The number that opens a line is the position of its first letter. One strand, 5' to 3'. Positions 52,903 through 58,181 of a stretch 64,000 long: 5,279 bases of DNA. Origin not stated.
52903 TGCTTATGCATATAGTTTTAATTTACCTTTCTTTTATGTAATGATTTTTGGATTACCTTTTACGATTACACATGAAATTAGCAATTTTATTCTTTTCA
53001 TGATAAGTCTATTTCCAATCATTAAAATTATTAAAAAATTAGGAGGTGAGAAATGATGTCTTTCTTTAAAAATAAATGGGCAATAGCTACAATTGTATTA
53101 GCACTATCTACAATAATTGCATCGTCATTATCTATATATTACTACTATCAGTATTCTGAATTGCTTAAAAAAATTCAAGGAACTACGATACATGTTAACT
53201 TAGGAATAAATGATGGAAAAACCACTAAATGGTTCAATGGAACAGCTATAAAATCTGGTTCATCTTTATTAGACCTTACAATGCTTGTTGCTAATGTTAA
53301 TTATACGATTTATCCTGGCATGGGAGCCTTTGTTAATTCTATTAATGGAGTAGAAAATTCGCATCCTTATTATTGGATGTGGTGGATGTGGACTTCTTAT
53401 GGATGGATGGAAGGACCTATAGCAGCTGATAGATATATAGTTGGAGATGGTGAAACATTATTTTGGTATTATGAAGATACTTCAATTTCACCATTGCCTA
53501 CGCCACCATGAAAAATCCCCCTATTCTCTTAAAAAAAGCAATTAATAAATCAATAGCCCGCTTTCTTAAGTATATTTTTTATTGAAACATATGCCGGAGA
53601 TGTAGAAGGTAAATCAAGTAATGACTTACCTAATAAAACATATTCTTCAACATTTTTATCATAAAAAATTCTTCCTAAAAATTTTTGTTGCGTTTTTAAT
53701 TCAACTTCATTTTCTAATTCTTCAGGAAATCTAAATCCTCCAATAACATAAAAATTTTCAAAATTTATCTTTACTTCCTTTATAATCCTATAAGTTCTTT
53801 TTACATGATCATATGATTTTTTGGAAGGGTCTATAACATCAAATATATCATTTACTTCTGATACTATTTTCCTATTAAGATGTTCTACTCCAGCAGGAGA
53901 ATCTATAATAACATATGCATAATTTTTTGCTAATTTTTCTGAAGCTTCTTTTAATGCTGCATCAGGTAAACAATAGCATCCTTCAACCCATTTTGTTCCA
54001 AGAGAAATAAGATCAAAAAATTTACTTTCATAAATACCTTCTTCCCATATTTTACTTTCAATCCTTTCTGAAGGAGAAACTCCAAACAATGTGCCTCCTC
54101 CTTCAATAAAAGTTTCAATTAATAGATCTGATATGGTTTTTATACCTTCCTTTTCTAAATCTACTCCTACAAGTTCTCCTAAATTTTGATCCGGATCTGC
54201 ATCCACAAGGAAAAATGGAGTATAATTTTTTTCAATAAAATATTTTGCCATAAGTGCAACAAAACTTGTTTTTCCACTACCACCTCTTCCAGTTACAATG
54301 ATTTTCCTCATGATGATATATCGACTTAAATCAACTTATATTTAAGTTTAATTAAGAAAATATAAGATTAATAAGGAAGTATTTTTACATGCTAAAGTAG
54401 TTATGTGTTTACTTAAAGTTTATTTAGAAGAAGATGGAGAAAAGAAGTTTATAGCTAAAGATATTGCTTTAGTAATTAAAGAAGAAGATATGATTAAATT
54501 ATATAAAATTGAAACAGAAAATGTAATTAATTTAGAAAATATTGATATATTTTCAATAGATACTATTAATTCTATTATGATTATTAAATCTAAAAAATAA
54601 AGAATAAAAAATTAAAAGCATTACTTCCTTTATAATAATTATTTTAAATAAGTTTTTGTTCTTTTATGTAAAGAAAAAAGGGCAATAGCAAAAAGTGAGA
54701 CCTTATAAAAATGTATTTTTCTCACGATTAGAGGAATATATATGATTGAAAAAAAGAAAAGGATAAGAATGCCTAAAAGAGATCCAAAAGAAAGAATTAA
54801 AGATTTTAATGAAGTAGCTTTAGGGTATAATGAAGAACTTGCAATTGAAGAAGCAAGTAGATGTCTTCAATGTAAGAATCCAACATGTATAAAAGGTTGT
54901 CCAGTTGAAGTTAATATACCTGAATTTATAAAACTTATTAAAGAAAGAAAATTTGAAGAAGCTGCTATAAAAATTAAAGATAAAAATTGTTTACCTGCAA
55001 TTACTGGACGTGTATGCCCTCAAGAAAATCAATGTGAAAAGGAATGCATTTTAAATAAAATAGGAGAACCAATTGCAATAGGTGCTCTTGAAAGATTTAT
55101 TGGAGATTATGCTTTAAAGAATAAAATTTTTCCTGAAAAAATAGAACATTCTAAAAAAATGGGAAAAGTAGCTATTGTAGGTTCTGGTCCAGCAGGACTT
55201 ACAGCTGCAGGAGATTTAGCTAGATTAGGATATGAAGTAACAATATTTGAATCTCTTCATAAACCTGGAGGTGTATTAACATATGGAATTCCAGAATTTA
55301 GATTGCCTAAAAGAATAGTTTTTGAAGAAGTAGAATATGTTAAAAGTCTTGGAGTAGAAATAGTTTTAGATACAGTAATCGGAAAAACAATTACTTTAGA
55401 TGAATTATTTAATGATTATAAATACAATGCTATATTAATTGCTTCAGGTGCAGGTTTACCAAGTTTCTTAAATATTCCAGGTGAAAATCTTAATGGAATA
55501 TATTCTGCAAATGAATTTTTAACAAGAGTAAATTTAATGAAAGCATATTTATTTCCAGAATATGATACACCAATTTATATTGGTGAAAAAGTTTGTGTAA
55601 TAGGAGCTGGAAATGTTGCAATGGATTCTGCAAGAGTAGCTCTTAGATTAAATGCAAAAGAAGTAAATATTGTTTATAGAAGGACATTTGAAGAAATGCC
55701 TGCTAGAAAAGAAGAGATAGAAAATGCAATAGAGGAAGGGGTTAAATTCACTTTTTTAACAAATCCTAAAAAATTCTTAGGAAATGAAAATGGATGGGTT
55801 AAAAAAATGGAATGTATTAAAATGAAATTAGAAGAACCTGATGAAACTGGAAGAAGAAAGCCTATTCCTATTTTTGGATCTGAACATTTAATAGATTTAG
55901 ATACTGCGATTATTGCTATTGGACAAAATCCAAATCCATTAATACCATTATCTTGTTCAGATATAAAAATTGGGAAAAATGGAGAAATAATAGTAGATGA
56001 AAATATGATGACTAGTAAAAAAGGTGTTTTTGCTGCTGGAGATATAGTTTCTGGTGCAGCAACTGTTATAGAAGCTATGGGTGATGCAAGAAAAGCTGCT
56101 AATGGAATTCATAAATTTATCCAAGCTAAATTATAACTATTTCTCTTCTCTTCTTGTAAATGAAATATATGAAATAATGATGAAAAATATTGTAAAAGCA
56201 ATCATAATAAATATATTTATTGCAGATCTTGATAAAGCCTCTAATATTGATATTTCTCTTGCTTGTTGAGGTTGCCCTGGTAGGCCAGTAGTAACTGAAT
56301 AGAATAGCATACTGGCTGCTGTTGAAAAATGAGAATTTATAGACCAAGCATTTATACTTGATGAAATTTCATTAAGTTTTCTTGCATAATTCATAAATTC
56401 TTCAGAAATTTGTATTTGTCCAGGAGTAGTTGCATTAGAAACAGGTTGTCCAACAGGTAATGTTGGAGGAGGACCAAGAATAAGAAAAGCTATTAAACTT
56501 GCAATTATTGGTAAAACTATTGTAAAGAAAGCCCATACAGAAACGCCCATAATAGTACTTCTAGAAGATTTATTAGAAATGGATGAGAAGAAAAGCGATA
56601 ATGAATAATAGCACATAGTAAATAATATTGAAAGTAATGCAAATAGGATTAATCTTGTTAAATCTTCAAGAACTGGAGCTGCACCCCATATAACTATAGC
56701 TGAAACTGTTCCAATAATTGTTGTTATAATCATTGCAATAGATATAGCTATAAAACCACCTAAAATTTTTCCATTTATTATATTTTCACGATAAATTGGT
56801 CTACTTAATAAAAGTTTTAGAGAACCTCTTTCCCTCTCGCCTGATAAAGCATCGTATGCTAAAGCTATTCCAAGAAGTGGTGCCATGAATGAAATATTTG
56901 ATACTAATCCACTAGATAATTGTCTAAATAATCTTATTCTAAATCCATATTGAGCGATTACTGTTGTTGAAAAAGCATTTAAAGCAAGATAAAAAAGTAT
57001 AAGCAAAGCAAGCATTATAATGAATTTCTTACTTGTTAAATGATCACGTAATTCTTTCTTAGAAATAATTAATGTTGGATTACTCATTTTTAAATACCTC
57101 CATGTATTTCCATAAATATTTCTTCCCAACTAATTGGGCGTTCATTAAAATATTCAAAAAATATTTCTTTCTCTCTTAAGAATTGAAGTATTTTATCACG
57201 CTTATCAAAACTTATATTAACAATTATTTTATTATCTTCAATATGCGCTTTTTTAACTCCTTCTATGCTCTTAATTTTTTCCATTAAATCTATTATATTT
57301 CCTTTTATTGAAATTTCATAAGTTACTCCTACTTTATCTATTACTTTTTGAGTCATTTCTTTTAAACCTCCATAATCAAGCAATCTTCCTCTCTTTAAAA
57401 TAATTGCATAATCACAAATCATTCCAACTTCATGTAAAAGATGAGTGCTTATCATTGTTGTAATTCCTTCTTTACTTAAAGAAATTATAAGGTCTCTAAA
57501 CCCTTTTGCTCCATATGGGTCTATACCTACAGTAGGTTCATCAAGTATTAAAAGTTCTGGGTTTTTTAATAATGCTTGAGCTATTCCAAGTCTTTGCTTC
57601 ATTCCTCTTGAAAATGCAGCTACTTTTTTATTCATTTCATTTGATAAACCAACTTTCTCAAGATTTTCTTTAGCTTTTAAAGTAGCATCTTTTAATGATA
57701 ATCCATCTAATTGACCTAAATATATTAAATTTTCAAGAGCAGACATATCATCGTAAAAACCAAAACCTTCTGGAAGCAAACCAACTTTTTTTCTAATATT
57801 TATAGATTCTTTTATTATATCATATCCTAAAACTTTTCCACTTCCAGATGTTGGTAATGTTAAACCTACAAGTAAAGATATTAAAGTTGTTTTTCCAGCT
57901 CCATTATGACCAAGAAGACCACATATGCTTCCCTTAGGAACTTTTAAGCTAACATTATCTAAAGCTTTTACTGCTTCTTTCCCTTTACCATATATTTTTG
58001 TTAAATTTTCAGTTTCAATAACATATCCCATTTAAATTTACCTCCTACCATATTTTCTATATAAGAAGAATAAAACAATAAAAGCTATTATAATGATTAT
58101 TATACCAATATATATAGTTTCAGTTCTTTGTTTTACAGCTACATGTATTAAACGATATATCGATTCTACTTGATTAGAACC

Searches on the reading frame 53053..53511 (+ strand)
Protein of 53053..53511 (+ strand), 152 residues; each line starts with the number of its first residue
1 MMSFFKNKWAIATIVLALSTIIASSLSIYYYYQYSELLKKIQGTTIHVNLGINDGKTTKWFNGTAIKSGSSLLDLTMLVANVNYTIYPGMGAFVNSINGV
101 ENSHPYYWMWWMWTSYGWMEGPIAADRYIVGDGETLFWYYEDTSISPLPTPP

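Call 46: search_protein_families(library=pfam, proteins=[window:53053-53511:+], max_evalue=0.0001)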
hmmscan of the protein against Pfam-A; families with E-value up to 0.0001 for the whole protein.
window:53053-53511:+ (152 aa): 1 family
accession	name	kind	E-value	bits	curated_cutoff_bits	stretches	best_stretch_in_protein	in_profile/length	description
PF14478.12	DUF4430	-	3e-06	28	23.8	1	69-141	1-71/72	Domain of unknown function (DUF4430)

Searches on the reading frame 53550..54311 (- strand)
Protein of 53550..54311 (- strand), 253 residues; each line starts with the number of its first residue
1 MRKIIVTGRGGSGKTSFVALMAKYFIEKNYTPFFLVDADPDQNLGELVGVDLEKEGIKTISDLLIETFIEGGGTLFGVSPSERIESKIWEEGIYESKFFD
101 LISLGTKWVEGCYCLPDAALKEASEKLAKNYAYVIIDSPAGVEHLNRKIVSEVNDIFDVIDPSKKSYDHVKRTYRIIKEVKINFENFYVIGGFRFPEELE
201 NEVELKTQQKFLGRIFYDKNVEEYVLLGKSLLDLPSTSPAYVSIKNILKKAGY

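Call 46: search_protein_families(library=pfam, proteins=[window:53550-54311:-], max_evalue=0.0001)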
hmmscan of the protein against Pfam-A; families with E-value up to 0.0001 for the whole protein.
window:53550-54311:- (253 aa): 6 families
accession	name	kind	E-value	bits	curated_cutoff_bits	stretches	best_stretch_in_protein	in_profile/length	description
PF13614.12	AAA_31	-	1.5e-09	38.4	27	1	5-183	6-170/177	AAA domain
PF01656.29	CbiA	-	4.8e-08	33.4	25.4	1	4-228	2-122/125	CobQ/CobB/MinD/ParA nucleotide binding domain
PF02374.21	ArsA_ATPase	-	5e-06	26.4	24.3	0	1-60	1-59/305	Anion-transporting ATPase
PF06564.18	CBP_BcsQ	-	6.9e-06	26.2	21.3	0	116-167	101-152/234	Cellulose biosynthesis protein BcsQ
PF16575.11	CLP1_P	-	1.9e-05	25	26.6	0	9-43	2-35/188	mRNA cleavage and polyadenylation factor CLP1 P-loop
PF00448.28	SRP54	-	2.1e-05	24.7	22.7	0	3-33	3-33/196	SRP54-type protein, GTPase domain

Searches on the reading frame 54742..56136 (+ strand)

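Call 46: search_protein_families(library=pfam, proteins=[window:54742-56136:+], max_evalue=0.0001)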
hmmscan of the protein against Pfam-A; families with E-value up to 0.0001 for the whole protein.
window:54742-56136:+ (464 aa): 10 families
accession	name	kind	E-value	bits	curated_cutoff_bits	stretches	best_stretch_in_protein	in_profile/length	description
PF14691.11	Fer4_20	-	8.9e-43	145.1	25.8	1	18-128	1-112/113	Dihydroprymidine dehydrogenase domain II, 4Fe-4S cluster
PF07992.20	Pyr_redox_2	-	4.7e-41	141.6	26.1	1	142-448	2-290/291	Pyridine nucleotide-disulphide oxidoreductase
PF00070.33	Pyr_redox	-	3.1e-12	47.3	22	1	142-175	1-34/82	Pyridine nucleotide-disulphide oxidoreductase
PF13738.12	Pyr_redox_3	-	1.9e-09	37.7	30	0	226-433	123-305/305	Pyridine nucleotide-disulphide oxidoreductase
PF13450.12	NAD_binding_8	-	3.5e-08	34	21.9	1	145-179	1-35/68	NAD(P)-binding Rossmann-like domain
PF01262.27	AlaDh_PNT_C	-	4.1e-08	33.4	23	0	139-171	27-59/214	Alanine dehydrogenase/PNT, C-terminal domain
PF12831.13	FAD_oxidored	-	4.7e-06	26.6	27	1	143-183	2-42/416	FAD dependent oxidoreductase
PF01946.23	Thi4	-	5.6e-05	22.9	26.2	0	142-182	19-60/235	Thi4 family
PF01494.25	FAD_binding_3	-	6.6e-05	22.7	22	0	142-173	3-34/349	FAD binding domain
PF01266.30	DAO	-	6.7e-05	23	27.9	0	142-176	1-35/353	FAD dependent oxidoreductase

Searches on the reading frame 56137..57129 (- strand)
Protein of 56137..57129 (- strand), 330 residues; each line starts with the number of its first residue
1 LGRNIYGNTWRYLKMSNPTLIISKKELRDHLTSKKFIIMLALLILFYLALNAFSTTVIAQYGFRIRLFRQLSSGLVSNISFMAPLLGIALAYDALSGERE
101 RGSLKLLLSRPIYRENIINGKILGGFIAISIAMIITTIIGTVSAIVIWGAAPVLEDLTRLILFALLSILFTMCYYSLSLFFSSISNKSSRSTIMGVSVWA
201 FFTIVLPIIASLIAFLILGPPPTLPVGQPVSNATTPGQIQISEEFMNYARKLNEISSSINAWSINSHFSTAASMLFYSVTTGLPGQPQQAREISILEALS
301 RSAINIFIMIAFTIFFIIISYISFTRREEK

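Call 46: search_protein_families(library=pfam, proteins=[window:56137-57129:-], max_evalue=0.0001)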
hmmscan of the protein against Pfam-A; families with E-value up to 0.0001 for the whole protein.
window:56137-57129:- (330 aa): 4 families
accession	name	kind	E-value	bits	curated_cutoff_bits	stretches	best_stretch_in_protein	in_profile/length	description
PF12679.13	ABC2_membrane_2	-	1.8e-39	136.1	27.2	1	21-328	2-282/283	ABC-2 family transporter protein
PF12730.13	ABC2_membrane_4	-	3.2e-06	27.7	27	1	35-204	13-177/179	ABC-2 family transporter protein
PF12698.13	ABC2_membrane_3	-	2.2e-05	24.2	31.6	1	74-321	163-346/347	ABC-2 family transporter protein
PF13346.12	ABC2_membrane_5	-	8.3e-05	22.6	25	0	71-205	31-161/205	ABC-2 family transporter protein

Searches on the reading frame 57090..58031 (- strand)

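Call 46: search_protein_families(library=pfam, proteins=[window:57090-58031:-], max_evalue=0.0001)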
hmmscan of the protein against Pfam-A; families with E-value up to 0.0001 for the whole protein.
window:57090-58031:- (313 aa): 2 families
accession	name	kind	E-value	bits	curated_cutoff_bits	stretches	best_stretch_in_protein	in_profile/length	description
PF00005.33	ABC_tran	-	1.5e-31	110.2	25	1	24-167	1-136/137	ABC transporter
PF13304.12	AAA_21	-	9.9e-10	39.4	27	1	126-198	222-299/304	AAA domain, putative AbiEii toxin, Type IV TA system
